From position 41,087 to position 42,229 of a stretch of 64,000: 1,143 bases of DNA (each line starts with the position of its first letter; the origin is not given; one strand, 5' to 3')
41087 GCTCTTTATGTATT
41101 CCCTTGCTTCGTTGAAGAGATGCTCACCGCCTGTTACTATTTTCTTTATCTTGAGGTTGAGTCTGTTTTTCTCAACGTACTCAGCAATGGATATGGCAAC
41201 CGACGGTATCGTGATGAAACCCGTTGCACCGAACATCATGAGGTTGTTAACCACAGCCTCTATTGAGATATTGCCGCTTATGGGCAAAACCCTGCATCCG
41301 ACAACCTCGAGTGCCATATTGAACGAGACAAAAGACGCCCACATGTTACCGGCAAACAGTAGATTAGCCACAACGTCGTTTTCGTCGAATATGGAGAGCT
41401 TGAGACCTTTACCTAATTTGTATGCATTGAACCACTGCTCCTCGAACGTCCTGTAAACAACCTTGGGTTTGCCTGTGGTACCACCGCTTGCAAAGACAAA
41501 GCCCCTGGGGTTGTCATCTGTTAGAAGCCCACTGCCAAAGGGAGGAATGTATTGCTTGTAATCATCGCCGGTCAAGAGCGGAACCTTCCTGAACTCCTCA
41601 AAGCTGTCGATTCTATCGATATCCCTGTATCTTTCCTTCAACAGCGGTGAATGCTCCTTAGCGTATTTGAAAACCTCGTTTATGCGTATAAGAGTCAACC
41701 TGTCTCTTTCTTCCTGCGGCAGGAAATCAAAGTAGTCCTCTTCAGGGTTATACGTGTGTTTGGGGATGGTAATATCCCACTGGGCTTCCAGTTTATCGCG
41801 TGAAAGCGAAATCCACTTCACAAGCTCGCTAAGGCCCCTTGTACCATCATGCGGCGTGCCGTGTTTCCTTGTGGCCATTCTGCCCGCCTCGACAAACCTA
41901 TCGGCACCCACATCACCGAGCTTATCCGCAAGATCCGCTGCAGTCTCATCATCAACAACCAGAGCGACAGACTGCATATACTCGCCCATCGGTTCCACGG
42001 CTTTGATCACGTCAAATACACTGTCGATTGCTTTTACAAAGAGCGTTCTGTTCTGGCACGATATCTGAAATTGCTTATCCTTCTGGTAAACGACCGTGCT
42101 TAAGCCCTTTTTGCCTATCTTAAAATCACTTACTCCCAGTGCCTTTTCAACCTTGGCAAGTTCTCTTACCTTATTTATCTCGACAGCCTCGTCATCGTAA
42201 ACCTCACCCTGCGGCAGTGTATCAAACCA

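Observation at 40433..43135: LuxC reductase fused to a PaaK-type adenylating domain: a carboxylic-acid-reductase-like enzyme without a carrier domain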

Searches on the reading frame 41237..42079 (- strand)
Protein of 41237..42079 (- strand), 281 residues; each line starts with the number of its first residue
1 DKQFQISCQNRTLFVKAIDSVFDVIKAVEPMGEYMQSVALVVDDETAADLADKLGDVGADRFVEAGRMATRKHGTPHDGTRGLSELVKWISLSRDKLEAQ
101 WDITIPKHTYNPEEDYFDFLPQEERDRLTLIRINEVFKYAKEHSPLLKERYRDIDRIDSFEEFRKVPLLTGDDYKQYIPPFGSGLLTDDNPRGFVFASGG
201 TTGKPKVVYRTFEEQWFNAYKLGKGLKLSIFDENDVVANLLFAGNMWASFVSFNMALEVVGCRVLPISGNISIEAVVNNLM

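Call 82: search_protein_representatives(protein=window:41237-42079:-)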
Query: 281 residues. Proteins with E-value up to 0.001 (for the whole library): 466; up to 1e-10: 167; up to 1e-30: 16. The best 150 are listed.
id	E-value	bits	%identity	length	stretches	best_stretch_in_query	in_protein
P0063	3.6e-85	302.2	51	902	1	1-279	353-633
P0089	5.2e-66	239.3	45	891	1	3-279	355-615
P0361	1.6e-57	211.5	43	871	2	128-278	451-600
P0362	2.2e-45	171.6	54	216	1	2-149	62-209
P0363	4.4e-43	164.1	41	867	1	32-279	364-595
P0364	4.3e-37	144.5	43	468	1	109-278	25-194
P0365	1.7e-35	139.2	35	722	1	1-278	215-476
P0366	3.3e-35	138.3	43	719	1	113-276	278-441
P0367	9.8e-35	136.7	39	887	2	132-278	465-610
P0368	1.8e-34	135.8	38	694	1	9-278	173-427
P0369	3.7e-34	134.8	46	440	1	132-280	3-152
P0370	3.8e-34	134.8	45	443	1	115-279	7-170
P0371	4.5e-34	134.6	34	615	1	1-276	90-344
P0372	4.8e-33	131.2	33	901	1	9-278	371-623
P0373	1.6e-31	126.2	32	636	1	1-277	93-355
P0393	1.2e-23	100.4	32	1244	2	133-278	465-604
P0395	1.6e-23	99.9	34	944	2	132-276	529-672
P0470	2.8e-15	72.9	31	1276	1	5-271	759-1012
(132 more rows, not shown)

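Call 84: search_protein_families(library=pfam, proteins=[P0393, P0470, P0395], max_evalue=0.0001)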
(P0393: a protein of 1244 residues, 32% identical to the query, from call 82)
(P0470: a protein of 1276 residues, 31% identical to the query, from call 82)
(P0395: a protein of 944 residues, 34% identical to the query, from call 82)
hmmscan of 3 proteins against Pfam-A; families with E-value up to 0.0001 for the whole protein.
P0393 (1244 aa): 5 families
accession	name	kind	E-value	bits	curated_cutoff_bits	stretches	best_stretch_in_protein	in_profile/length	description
PF05893.19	LuxC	-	1.8e-82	277.8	21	1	44-448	2-399/401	Acyl-CoA reductase (LuxC)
PF02542.21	YgbB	-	5e-55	186.5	26.7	1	1085-1237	3-154/155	YgbB family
PF02861.25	Clp_N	-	1e-18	67.7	20.7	1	898-947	1-50/53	Clp amino terminal domain, pathogenicity island component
PF00501.34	AMP-binding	-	1.1e-12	47.9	29.9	1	515-721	161-375/384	AMP-binding enzyme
PF14535.12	AMP-binding_C_2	-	5.5e-07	30.2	25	1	771-873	3-95/96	AMP-binding enzyme C-terminal domain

P0470 (1276 aa): 3 families
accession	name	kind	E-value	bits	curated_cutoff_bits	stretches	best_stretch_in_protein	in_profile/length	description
PF05893.19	LuxC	-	1e-69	235.8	21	1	436-848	3-401/401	Acyl-CoA reductase (LuxC)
PF04443.18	LuxE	-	1e-30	107.4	24.9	1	22-365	35-386/391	Acyl-protein synthetase, LuxE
PF00501.34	AMP-binding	-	8.5e-07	28.5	29.9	0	940-1093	171-328/384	AMP-binding enzyme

P0395 (944 aa): 3 families
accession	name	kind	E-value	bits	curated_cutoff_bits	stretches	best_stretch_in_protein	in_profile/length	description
PF05893.19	LuxC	-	5.5e-81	272.9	21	1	39-450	3-401/401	Acyl-CoA reductase (LuxC)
PF00501.34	AMP-binding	-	1.4e-14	54.2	29.9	1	583-790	159-375/384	AMP-binding enzyme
PF14535.12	AMP-binding_C_2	-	4.9e-10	40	25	1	839-940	2-96/96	AMP-binding enzyme C-terminal domain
